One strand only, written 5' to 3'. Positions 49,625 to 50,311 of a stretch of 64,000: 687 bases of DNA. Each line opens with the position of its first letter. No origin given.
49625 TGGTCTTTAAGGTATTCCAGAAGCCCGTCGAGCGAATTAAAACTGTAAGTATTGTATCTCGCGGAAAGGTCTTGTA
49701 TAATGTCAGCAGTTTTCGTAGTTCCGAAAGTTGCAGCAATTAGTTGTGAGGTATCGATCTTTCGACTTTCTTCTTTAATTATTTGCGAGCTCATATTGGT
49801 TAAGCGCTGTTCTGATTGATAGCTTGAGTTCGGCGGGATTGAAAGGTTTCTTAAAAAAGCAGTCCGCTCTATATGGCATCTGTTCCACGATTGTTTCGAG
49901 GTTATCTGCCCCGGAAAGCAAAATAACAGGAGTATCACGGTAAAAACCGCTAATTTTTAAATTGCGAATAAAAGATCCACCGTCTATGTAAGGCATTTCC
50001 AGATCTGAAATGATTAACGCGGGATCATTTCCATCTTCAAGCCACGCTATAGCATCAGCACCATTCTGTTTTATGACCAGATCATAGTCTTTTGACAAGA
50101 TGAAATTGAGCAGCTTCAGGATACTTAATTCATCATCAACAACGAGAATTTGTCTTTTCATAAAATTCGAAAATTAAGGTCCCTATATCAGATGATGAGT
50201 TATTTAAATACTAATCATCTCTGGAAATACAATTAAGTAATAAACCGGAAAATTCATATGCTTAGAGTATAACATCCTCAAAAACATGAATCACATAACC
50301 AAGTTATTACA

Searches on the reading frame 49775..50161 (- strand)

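Call 67: search_protein_families(library=pfam, proteins=[window:49775-50161:-], max_evalue=0.0001)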
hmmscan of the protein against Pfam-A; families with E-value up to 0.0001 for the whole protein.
window:49775-50161:- (128 aa): 1 family
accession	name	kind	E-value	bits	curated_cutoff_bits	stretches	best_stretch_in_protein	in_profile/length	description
PF00072.30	Response_reg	-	1.1e-18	67.9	30.2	1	5-116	1-110/111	Response regulator receiver domain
